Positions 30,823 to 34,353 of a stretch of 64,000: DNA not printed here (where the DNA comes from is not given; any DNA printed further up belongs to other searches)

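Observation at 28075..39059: Cluster of 10 co-oriented genes combining NuoEF-type and FlxA-type NAD(P)H modules with HdrA/MvhD/HdrCB: candidate undescribed electron-bifurcating or confurcating complex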

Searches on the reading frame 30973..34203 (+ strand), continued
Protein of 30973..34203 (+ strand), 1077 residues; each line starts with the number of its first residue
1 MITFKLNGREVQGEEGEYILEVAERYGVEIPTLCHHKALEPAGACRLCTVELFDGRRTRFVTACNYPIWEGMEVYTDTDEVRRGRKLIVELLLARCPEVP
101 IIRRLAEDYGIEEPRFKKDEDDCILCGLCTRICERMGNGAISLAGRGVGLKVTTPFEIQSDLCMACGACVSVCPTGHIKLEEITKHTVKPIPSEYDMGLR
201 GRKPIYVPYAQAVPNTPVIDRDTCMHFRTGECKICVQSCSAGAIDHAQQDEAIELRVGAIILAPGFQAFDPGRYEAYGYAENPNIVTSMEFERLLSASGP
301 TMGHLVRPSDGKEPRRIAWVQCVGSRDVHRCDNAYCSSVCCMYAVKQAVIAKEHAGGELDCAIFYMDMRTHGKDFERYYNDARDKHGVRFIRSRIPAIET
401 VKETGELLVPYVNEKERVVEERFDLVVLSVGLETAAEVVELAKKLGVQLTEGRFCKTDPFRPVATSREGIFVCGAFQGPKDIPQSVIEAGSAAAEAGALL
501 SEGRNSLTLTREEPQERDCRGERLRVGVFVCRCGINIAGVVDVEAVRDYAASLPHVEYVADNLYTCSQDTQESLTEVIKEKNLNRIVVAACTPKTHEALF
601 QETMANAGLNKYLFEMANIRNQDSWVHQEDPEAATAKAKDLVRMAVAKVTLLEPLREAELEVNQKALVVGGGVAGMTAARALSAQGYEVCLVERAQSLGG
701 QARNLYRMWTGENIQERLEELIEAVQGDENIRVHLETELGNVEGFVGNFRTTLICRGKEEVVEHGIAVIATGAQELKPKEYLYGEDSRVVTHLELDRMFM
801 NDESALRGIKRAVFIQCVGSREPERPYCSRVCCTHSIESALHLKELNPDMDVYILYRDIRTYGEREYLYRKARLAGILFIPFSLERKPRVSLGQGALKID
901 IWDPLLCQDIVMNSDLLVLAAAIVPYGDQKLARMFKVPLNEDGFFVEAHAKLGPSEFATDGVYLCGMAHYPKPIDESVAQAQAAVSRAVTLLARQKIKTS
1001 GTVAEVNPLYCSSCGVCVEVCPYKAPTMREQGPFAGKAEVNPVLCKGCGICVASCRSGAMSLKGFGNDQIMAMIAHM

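Call 59: find_encoding_contigs(protein=P0023, flank=10000, max_places=1)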
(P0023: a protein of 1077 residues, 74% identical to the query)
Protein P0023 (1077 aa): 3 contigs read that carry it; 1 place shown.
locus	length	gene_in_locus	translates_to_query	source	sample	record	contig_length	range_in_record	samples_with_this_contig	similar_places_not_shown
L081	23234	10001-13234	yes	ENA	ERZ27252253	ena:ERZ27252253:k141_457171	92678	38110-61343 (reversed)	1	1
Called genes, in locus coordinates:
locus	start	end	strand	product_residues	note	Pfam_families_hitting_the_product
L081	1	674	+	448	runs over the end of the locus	PF00072:Response_reg, PF00158:Sigma54_activat, PF14532:Sigma54_activ_2, PF07728:AAA_5, PF25601:AAA_lid_14, PF02954:HTH_8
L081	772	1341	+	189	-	PF07998:Peptidase_M54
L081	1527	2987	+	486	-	PF08448:PAS_4, PF13426:PAS_9, PF00512:HisKA, PF02518:HATPase_c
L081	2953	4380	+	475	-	PF00072:Response_reg, PF00158:Sigma54_activat, PF14532:Sigma54_activ_2, PF00004:AAA (weak), PF07724:AAA_2, PF07728:AAA_5, PF25601:AAA_lid_14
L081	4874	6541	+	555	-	PF00072:Response_reg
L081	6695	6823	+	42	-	-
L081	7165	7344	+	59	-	PF00890:FAD_binding_2, PF01134:GIDA (weak), PF01266:DAO, PF07992:Pyr_redox_2 (weak), PF12831:FAD_oxidored, PF13450:NAD_binding_8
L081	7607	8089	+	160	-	PF01257:2Fe-2S_thioredx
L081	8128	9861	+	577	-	PF01512:Complex1_51K, PF10589:NADH_4Fe-4S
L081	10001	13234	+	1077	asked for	PF00111:Fer2 (weak), PF13510:Fer2_4, PF12838:Fer4_7, PF14697:Fer4_21, PF07992:Pyr_redox_2 (weak), PF01266:DAO (weak), PF07992:Pyr_redox_2 (weak), PF12838:Fer4_7, +8 more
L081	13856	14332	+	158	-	PF13183:Fer4_8, PF13237:Fer4_10 (weak), PF13187:Fer4_9, PF13534:Fer4_17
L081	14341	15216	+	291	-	PF02754:CCG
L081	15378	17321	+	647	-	PF00330:Aconitase, PF00694:Aconitase_C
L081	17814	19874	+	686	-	PF08298:AAA_PrkA, PF06798:PrkA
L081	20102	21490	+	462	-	PF04285:DUF444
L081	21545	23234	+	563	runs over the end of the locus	PF04293:SpoVR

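Call 60: find_encoding_contigs(protein=P0012, flank=10000, max_places=1)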
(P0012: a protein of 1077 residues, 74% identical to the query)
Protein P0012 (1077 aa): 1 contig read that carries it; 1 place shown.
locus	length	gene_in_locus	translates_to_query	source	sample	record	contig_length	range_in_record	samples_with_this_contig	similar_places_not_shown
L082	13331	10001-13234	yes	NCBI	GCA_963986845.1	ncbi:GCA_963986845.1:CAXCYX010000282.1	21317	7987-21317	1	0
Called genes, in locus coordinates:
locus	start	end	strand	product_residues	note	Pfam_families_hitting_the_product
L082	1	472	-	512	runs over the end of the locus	PF01370:Epimerase, PF05368:NmrA, PF13460:NAD_binding_10, PF11066:DUF2867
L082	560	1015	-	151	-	PF01243:PNPOx_N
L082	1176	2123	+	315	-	PF04463:2-thiour_desulf, PF08349:DUF1722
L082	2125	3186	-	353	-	PF08241:Methyltransf_11, PF13649:Methyltransf_25 (weak), PF13847:Methyltransf_31 (weak)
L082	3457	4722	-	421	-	PF00999:Na_H_Exchanger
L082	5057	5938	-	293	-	PF02754:CCG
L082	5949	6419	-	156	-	PF13183:Fer4_8, PF13237:Fer4_10 (weak), PF13187:Fer4_9 (weak), PF13534:Fer4_17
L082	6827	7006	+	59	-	PF00890:FAD_binding_2, PF01266:DAO (weak), PF07992:Pyr_redox_2 (weak), PF12831:FAD_oxidored, PF13450:NAD_binding_8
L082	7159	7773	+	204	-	PF01257:2Fe-2S_thioredx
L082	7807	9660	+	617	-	PF01257:2Fe-2S_thioredx (weak), PF01512:Complex1_51K, PF10531:SLBB (weak), PF10589:NADH_4Fe-4S, PF12838:Fer4_7 (weak), PF13187:Fer4_9 (weak), PF14697:Fer4_21 (weak), PF00037:Fer4 (weak), +1 more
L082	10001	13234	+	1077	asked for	PF13510:Fer2_4, PF12838:Fer4_7, PF14697:Fer4_21, PF00037:Fer4 (weak), PF07992:Pyr_redox_2, PF07992:Pyr_redox_2, PF13450:NAD_binding_8, PF12838:Fer4_7, +8 more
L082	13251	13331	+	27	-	?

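Call 63: search_protein_families(library=pfam, proteins=[L060:10169-12199:+, L049:6725-7516:+, L049:7476-7913:+, L049:7917-9542:+, L049:9608-10399:+], max_evalue=0.00001)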
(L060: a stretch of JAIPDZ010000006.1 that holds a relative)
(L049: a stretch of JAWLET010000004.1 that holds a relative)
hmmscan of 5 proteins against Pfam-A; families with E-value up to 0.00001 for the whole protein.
L060:10169-12199:+ (677 aa): 6 families
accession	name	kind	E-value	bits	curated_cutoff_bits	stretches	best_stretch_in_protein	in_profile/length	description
PF07992.20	Pyr_redox_2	-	2.6e-34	119.4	26.1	1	188-485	2-291/291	Pyridine nucleotide-disulphide oxidoreductase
PF14691.11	Fer4_20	-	1.2e-20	73.8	25.8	1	96-173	29-109/113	Dihydroprymidine dehydrogenase domain II, 4Fe-4S cluster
PF13738.12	Pyr_redox_3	-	3.3e-11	43.4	30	0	278-354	130-200/305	Pyridine nucleotide-disulphide oxidoreductase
PF00070.33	Pyr_redox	-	2.2e-09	38.1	22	0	188-222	1-35/82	Pyridine nucleotide-disulphide oxidoreductase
PF13450.12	NAD_binding_8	-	2.2e-08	34.7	21.9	1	191-225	1-35/68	NAD(P)-binding Rossmann-like domain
PF01266.30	DAO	-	3e-06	27.4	27.9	1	188-222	1-35/353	FAD dependent oxidoreductase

L049:6725-7516:+ (264 aa): 12 families
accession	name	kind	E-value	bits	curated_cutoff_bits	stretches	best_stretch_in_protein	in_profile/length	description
PF00037.32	Fer4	-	2.8e-15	55.9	21.1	0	196-212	4-20/24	4Fe-4S binding domain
PF12838.12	Fer4_7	-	5.4e-15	56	27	1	84-162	1-50/52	4Fe-4S dicluster domain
PF12837.12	Fer4_6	-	1.1e-14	53.9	25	0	78-97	2-21/24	4Fe-4S binding domain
PF12797.12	Fer4_2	-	1.6e-14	53.2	24.5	0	77-95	2-20/22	4Fe-4S binding domain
PF13183.11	Fer4_8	-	9.1e-14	52.2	27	2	147-214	2-68/68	4Fe-4S dicluster domain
PF13237.11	Fer4_10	-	2.1e-13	50.4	25.5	0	78-161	2-53/53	4Fe-4S dicluster domain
PF13187.11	Fer4_9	-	2.6e-13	50.2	27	1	84-162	1-49/52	4Fe-4S dicluster domain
PF14697.11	Fer4_21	-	7.7e-11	42.4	35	0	79-99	2-24/59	4Fe-4S dicluster domain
PF13534.11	Fer4_17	-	6.1e-10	39.9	22.2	0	149-214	1-60/61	4Fe-4S dicluster domain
PF13459.11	Fer4_15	-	1.2e-08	35.9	22.4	0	78-96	1-19/66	4Fe-4S single cluster domain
PF12800.12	Fer4_4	-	2.8e-07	30.7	24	0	198-212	2-16/17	4Fe-4S binding domain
PF17179.9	Fer4_22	-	4.4e-06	27.9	27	0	109-163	40-94/95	4Fe-4S dicluster domain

L049:7476-7913:+ (146 aa): 2 families
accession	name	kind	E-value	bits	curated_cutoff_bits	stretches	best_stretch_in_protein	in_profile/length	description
PF00384.28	Molybdopterin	-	5.3e-16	59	24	1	71-146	1-81/353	Molybdopterin oxidoreductase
PF04879.21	Molybdop_Fe4S4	-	1.8e-15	57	22.7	1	16-67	3-54/55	Molybdopterin oxidoreductase Fe4S4 domain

L049:7917-9542:+ (542 aa): 2 families
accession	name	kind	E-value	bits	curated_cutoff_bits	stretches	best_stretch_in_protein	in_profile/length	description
PF00384.28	Molybdopterin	-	2.6e-69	234.3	24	1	15-346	96-352/353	Molybdopterin oxidoreductase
PF01568.27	Molydop_binding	-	2.8e-30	105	26.8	1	431-537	1-110/110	Molydopterin dinucleotide binding domain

L049:9608-10399:+ (264 aa): 1 family
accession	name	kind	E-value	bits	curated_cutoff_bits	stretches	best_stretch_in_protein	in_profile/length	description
PF00037.32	Fer4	-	3.1e-06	27.2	21.1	1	125-148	1-24/24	4Fe-4S binding domain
